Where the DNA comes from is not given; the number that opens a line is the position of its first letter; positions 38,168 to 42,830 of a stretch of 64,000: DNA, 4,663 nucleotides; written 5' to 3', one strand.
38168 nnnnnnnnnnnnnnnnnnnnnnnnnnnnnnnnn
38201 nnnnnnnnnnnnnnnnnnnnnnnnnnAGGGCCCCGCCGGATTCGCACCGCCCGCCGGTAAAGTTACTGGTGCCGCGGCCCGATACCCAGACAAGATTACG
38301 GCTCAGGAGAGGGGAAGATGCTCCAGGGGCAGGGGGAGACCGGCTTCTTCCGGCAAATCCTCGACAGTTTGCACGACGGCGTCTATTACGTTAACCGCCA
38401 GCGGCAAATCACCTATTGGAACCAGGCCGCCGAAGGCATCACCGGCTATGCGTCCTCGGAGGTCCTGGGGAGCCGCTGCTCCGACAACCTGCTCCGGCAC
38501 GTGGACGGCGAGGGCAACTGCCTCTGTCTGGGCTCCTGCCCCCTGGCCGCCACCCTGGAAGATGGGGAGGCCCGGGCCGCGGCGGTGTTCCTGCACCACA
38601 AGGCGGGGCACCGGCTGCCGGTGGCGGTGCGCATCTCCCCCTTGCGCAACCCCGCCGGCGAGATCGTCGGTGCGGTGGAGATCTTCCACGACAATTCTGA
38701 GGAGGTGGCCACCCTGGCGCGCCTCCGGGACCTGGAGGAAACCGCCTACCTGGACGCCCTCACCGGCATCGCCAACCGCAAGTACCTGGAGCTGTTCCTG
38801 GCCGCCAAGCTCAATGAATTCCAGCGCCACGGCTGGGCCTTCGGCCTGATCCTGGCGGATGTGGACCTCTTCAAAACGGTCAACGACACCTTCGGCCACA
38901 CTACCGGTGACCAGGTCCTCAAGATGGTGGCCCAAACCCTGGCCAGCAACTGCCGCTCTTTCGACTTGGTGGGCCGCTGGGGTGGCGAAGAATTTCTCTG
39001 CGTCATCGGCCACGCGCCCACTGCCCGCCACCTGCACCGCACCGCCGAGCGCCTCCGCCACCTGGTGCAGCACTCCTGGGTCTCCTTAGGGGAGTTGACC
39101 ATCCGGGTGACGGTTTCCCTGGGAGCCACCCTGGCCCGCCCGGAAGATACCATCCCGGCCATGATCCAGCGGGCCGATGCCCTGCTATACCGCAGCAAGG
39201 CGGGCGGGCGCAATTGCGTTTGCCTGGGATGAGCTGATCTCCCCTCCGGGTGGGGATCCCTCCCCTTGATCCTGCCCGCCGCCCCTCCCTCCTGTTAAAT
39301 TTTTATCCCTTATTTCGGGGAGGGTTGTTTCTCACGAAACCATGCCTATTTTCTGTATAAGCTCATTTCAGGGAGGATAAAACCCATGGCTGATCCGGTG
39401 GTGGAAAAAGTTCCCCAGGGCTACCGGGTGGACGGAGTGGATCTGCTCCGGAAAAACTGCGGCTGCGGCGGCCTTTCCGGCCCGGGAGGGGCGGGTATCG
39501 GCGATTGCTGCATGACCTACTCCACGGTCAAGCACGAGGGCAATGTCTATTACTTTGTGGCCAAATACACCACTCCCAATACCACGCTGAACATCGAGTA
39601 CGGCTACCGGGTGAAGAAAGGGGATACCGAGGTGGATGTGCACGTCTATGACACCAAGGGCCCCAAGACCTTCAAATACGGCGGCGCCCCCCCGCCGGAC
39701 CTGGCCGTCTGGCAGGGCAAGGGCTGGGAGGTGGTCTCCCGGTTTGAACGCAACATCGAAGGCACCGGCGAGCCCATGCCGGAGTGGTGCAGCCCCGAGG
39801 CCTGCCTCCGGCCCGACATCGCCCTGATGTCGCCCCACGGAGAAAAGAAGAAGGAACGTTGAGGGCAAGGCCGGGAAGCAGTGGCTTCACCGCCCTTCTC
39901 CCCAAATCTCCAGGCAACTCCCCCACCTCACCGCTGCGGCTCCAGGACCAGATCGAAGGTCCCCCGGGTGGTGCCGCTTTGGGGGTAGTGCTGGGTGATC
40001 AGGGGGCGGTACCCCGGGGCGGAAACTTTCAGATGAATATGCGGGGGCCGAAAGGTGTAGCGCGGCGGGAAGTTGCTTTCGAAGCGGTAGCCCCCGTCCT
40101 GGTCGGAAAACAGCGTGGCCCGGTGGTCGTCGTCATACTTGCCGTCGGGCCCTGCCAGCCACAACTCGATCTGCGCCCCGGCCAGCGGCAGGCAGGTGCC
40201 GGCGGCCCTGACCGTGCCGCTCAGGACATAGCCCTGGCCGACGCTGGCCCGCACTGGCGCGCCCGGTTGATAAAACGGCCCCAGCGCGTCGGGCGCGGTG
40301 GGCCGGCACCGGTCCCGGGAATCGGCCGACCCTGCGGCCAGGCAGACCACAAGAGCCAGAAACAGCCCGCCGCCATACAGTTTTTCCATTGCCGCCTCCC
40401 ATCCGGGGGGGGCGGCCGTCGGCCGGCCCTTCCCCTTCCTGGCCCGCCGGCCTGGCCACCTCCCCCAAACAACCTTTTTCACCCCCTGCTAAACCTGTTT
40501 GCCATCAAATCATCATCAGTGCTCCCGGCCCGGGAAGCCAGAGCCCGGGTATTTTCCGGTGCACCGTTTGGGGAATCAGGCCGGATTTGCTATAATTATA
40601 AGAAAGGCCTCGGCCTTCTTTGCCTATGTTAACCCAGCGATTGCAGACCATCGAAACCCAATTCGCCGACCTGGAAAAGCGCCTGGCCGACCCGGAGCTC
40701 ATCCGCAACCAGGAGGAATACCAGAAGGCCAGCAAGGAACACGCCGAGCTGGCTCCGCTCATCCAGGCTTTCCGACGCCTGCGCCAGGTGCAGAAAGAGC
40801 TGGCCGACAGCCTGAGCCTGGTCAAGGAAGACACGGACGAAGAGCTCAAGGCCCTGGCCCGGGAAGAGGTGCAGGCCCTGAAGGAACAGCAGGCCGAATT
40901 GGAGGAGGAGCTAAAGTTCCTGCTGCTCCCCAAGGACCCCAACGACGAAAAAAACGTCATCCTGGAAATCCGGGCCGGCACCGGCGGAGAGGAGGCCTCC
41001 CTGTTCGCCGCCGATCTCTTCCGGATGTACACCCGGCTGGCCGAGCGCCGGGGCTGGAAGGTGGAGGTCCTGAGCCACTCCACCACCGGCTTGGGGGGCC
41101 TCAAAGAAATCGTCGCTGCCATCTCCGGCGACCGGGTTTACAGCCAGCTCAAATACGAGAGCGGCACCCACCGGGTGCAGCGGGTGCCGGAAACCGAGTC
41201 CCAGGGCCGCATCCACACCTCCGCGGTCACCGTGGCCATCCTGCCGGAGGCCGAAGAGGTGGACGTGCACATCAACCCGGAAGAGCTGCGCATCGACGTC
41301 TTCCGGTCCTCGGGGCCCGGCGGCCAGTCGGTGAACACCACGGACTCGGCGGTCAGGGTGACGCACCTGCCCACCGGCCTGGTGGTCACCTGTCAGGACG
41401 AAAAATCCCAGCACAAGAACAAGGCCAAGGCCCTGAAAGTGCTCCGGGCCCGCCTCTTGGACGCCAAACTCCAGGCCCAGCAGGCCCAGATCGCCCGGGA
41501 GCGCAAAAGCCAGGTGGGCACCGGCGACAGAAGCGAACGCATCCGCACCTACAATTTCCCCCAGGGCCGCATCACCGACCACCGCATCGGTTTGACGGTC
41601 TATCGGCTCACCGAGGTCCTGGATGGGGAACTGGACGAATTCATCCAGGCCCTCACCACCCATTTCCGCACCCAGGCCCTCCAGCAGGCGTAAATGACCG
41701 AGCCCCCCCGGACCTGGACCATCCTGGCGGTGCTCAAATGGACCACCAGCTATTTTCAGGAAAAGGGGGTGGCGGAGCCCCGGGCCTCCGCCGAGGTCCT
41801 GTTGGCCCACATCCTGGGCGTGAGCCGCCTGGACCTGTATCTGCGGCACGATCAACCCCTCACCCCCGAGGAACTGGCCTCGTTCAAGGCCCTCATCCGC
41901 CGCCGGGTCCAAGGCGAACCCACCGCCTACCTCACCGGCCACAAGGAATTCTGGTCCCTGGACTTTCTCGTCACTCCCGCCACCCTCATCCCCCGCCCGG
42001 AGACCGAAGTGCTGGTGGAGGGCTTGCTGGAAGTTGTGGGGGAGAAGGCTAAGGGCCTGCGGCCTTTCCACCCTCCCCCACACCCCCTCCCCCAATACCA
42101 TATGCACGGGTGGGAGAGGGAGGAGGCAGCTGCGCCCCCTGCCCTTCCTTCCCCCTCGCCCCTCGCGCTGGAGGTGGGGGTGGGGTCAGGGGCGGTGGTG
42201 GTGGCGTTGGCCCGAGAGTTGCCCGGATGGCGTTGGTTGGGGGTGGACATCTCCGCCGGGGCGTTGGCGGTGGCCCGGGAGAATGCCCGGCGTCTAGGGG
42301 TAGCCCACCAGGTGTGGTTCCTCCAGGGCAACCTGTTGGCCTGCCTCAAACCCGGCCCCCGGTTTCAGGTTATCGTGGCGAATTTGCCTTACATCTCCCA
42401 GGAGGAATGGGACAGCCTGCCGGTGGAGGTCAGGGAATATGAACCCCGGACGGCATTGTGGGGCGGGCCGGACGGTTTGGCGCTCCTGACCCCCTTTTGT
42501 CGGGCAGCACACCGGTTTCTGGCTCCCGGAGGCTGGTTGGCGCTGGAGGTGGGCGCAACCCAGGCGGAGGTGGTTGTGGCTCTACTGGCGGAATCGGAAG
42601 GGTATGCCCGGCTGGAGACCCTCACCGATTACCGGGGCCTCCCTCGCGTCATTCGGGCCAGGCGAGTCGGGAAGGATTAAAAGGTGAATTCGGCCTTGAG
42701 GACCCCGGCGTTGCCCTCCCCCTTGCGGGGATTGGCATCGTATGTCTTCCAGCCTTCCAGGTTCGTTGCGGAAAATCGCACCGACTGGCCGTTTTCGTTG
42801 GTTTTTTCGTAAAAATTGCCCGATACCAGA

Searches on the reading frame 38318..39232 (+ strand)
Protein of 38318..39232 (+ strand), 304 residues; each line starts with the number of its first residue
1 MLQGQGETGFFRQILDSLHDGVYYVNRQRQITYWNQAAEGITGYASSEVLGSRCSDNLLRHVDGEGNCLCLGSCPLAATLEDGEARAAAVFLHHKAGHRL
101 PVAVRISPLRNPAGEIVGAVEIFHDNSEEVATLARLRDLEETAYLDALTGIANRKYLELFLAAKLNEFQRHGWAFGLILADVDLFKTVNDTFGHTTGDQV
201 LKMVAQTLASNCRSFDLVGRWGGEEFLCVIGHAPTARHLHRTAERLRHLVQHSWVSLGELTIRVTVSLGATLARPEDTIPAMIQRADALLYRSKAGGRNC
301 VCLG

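Call 44: search_protein_families(library=pfam, proteins=[window:38318-39232:+], max_evalue=0.0001)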
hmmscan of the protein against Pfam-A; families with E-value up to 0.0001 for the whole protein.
window:38318-39232:+ (304 aa): 5 families
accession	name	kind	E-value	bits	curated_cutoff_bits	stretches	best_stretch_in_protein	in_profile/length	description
PF00990.26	GGDEF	-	3.2e-39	134.7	23.8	1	143-299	1-160/161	Diguanylate cyclase, GGDEF domain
PF08448.16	PAS_4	-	2e-14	54.2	23.1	1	15-130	1-109/110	PAS fold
PF13426.13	PAS_9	-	5.6e-13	49.5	27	1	20-128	2-103/103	PAS domain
PF00989.32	PAS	-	6.9e-13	49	22.6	1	10-57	2-49/113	PAS fold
PF13188.13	PAS_8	-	1.2e-09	38.1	21.8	1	10-64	2-52/65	PAS domain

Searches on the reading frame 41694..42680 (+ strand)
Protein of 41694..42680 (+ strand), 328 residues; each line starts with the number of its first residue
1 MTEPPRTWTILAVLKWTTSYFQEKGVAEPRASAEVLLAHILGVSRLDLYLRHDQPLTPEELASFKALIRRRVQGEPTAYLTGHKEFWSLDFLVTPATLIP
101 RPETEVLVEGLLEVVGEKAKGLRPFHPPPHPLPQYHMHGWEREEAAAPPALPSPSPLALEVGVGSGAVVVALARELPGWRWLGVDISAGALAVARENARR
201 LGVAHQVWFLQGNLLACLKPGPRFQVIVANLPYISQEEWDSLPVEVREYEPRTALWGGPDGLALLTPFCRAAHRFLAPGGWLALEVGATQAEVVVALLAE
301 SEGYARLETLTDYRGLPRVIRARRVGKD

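Call 44: search_protein_families(library=pfam, proteins=[window:41694-42680:+], max_evalue=0.0001)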
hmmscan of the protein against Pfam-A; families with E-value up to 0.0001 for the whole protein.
window:41694-42680:+ (328 aa): 7 families
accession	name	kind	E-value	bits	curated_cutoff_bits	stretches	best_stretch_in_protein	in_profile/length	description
PF17827.6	PrmC_N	-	3.9e-24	85.4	23.4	1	13-82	2-71/71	PrmC N-terminal domain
PF13649.12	Methyltransf_25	-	2.8e-12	47.6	27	1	159-242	2-85/97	Methyltransferase domain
PF08242.18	Methyltransf_12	-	8.5e-09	36.5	30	1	159-230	1-72/98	Methyltransferase domain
PF13847.12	Methyltransf_31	-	3.6e-08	33.6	27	1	159-301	8-126/145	Methyltransferase domain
PF08241.18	Methyltransf_11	-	3.4e-07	31.2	21.2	1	159-215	1-52/95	Methyltransferase domain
PF05175.20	MTS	-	1.6e-06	28.3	23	1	158-238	35-113/170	Methyltransferase small domain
PF02390.23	Methyltransf_4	-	1.2e-05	25.3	24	1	156-212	3-58/173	Putative methyltransferase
